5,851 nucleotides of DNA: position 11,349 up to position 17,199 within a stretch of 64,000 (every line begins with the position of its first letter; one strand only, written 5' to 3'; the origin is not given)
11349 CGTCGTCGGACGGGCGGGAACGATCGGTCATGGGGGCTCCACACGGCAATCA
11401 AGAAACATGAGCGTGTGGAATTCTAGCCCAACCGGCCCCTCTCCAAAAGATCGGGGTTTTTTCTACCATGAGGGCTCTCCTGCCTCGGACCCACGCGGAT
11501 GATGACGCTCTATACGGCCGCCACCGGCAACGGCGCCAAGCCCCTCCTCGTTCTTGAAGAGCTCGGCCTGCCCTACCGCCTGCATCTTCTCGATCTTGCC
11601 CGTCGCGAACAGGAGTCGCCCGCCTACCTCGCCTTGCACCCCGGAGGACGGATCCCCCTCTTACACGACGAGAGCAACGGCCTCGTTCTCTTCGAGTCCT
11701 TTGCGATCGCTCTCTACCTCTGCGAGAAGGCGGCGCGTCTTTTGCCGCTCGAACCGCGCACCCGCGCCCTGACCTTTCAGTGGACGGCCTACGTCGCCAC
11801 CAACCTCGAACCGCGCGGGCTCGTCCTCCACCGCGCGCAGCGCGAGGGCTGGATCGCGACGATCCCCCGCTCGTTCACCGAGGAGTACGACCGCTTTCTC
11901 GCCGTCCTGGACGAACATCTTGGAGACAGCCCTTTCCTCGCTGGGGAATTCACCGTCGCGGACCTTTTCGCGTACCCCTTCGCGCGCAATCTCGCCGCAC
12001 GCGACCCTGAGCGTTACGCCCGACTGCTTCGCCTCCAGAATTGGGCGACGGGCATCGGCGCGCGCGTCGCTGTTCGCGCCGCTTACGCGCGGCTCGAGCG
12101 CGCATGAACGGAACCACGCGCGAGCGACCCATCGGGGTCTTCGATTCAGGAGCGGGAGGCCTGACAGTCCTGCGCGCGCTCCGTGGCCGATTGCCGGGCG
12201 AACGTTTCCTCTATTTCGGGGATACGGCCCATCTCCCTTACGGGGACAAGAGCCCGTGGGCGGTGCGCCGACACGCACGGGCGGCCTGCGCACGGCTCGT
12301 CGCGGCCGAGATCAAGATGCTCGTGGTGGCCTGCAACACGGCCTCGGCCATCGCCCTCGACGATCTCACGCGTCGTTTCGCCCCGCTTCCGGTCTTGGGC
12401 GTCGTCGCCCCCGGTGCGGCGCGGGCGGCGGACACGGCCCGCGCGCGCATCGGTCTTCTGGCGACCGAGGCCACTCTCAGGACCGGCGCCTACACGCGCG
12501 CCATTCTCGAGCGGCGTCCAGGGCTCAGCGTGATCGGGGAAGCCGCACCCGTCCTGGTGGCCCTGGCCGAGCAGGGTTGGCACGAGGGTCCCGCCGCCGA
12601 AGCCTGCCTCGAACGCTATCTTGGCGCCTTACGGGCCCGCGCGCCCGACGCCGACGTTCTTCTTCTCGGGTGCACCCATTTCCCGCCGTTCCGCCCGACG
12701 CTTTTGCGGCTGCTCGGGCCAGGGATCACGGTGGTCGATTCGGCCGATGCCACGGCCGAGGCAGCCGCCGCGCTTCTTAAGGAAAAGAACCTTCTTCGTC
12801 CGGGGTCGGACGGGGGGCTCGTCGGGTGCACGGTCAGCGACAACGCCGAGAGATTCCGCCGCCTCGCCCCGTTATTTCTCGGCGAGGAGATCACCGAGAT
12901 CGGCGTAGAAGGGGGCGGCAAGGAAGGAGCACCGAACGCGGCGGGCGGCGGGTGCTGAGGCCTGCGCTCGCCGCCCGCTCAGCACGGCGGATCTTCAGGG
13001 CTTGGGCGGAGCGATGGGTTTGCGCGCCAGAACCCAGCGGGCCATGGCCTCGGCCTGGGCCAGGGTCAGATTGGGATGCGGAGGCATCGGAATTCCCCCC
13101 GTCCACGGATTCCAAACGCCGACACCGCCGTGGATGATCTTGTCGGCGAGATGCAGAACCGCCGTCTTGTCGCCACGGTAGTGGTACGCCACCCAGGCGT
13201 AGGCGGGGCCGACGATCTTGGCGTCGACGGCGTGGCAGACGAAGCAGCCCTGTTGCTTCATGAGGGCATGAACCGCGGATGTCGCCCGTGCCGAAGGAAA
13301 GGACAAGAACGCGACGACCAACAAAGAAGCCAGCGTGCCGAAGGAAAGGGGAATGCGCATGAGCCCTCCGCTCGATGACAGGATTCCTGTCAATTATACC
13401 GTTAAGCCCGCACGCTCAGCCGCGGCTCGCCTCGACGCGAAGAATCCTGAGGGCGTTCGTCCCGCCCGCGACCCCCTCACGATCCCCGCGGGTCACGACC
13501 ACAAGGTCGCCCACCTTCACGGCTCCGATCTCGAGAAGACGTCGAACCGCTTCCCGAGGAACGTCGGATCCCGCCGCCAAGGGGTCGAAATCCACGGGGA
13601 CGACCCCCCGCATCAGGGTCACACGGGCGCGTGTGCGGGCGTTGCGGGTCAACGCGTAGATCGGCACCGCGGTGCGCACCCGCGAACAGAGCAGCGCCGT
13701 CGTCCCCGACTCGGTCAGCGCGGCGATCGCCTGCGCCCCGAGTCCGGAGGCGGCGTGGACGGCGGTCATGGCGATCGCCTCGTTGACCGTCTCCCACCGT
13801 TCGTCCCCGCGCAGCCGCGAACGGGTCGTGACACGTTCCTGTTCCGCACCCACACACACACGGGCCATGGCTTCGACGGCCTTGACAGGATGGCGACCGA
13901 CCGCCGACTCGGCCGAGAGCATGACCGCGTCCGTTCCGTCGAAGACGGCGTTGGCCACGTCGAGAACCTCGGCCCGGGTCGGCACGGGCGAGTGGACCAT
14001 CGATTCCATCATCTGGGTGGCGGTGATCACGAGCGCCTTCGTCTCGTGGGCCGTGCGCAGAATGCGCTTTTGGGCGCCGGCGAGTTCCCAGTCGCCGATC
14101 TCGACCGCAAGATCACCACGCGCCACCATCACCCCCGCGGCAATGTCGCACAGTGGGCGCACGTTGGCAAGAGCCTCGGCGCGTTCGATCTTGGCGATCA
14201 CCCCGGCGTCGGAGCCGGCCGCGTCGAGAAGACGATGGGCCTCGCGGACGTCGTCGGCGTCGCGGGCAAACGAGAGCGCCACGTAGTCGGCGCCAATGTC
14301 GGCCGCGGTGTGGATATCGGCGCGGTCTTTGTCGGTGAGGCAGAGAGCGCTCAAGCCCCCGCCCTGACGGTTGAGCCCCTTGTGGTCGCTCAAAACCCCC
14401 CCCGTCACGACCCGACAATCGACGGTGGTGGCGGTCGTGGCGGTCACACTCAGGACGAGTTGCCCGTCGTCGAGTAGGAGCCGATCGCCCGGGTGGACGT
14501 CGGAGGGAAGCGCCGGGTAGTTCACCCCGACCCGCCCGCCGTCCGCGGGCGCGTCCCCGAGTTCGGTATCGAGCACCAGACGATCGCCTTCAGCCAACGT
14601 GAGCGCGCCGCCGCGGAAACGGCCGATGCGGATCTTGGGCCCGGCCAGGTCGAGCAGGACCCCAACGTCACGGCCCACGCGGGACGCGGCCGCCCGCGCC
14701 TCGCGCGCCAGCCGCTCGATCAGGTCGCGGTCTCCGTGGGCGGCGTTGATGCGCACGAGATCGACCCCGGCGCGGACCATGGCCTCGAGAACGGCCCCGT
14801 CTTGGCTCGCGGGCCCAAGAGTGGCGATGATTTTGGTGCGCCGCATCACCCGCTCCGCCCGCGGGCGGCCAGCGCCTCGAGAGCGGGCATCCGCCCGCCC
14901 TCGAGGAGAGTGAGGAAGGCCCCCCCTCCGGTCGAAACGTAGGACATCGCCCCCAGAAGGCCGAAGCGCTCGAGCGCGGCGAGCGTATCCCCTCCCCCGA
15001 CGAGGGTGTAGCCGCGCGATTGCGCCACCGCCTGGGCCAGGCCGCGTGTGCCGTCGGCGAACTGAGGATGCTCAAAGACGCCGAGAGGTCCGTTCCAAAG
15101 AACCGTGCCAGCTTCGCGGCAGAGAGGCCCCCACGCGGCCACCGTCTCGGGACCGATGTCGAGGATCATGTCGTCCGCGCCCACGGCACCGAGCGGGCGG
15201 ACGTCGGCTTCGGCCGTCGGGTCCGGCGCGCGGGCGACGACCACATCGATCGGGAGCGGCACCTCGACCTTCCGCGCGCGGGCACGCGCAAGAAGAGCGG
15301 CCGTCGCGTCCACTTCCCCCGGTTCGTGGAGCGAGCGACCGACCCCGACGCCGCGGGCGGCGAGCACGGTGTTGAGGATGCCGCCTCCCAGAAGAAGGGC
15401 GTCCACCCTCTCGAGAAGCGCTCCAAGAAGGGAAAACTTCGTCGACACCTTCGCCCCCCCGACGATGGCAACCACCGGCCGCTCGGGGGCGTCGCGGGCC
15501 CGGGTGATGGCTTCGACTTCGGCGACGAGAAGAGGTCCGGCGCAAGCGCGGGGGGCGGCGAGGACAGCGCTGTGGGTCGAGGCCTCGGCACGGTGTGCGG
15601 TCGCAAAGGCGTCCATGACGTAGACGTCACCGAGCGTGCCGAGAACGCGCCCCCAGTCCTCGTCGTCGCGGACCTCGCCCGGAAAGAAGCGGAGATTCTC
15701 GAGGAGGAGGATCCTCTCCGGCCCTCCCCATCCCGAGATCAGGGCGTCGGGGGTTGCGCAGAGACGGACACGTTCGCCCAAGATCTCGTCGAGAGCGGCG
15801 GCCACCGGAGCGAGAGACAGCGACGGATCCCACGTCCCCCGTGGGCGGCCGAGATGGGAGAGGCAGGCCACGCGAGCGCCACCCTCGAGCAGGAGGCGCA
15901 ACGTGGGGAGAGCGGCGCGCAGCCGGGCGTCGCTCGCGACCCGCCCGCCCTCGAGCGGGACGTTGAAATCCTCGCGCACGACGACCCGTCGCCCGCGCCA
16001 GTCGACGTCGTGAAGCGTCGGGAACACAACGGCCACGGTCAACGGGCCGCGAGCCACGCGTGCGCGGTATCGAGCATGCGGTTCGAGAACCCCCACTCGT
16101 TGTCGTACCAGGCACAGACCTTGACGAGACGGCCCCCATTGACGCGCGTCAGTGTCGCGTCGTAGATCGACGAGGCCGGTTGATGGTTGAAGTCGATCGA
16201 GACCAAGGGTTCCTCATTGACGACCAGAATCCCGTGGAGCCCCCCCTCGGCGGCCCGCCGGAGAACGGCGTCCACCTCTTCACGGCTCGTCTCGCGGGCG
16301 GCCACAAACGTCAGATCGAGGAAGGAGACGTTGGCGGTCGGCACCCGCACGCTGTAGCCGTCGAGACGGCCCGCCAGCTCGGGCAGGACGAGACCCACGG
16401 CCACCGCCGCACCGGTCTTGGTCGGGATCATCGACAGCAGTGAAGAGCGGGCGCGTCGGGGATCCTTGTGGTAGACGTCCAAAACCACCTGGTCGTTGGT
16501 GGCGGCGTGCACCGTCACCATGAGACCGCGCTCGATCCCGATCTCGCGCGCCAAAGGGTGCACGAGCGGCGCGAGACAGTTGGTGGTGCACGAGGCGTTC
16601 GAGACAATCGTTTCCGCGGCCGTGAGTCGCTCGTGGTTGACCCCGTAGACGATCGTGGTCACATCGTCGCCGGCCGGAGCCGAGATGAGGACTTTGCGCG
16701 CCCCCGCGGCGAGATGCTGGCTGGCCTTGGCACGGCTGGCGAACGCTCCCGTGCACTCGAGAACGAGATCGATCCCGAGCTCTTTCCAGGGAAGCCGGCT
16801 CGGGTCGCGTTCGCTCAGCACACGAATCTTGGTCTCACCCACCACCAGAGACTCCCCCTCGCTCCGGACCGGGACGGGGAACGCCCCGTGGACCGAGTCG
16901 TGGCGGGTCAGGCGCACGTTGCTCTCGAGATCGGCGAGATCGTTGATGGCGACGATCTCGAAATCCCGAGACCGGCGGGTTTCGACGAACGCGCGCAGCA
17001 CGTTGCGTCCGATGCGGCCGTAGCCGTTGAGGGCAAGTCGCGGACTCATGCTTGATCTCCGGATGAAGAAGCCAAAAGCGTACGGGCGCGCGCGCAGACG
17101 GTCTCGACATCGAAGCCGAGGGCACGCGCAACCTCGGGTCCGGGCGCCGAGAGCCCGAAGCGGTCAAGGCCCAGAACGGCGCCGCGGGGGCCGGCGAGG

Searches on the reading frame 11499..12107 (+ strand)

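Call 16: search_protein_families(library=pfam, proteins=[window:11499-12107:+], max_evalue=0.001)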
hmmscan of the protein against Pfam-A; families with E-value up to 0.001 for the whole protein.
window:11499-12107:+ (202 aa): 4 families
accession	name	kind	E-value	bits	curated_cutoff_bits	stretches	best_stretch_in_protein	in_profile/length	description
PF13409.12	GST_N_2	-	1.5e-13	51.5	25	1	14-76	7-69/70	Glutathione S-transferase, N-terminal domain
PF02798.26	GST_N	-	2.8e-11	44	20.9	1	2-74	3-74/76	Glutathione S-transferase, N-terminal domain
PF13417.12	GST_N_3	-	1.2e-09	38.8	22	1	12-79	10-72/75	Glutathione S-transferase, N-terminal domain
PF13410.11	GST_C_2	-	6.3e-08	33.1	24.9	1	126-181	7-55/69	Glutathione S-transferase, C-terminal domain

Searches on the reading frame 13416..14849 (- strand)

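Call 40: search_protein_families(library=pfam, proteins=[window:13416-14849:-], max_evalue=0.00001)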
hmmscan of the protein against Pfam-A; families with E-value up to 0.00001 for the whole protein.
window:13416-14849:- (477 aa): 2 families
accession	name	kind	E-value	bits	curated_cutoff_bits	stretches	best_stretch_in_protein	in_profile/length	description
PF00224.27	PK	-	1.9e-95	320.1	30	1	2-325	1-328/328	Pyruvate kinase, barrel domain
PF02887.21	PK_C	-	2.1e-31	108.8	28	1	357-470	1-114/114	Pyruvate kinase, alpha/beta domain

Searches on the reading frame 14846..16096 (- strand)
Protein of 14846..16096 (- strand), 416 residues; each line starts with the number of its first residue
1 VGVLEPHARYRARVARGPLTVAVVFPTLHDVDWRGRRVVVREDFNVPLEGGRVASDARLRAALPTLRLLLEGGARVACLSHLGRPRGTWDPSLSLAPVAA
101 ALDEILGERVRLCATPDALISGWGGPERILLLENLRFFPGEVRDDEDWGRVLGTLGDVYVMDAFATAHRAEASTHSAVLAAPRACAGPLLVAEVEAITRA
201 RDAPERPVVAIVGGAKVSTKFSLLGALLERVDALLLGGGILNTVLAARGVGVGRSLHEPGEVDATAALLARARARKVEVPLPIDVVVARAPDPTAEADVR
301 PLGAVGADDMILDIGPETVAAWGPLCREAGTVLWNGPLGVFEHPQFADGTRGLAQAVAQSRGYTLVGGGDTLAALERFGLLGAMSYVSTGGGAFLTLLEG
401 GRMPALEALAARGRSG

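Call 40: search_protein_families(library=pfam, proteins=[window:14846-16096:-], max_evalue=0.00001)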
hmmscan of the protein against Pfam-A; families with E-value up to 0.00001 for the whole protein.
window:14846-16096:- (416 aa): 1 family
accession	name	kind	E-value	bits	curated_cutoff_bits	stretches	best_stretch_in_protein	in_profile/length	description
PF00162.24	PGK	-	1.8e-118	396.3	27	1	28-400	1-378/379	Phosphoglycerate kinase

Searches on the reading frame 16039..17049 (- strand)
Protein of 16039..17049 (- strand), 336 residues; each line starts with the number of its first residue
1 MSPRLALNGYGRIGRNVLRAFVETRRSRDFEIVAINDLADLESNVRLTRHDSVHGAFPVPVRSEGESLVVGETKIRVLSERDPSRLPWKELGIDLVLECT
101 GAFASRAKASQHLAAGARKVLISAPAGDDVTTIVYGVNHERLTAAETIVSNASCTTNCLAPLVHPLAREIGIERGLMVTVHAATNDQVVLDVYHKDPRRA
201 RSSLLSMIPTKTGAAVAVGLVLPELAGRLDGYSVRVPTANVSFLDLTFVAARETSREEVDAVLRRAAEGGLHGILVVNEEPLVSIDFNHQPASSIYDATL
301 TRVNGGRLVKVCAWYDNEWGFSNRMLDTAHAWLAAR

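Call 40: search_protein_families(library=pfam, proteins=[window:16039-17049:-], max_evalue=0.00001)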
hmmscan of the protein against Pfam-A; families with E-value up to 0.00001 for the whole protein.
window:16039-17049:- (336 aa): 2 families
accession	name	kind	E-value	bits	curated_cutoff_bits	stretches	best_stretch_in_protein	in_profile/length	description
PF02800.25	Gp_dh_C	-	1.9e-56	190.5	24.4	1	159-315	1-158/158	Glyceraldehyde 3-phosphate dehydrogenase, C-terminal domain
PF00044.30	Gp_dh_N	-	3.6e-35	120.7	31.7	1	4-105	2-100/101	Glyceraldehyde 3-phosphate dehydrogenase, NAD binding domain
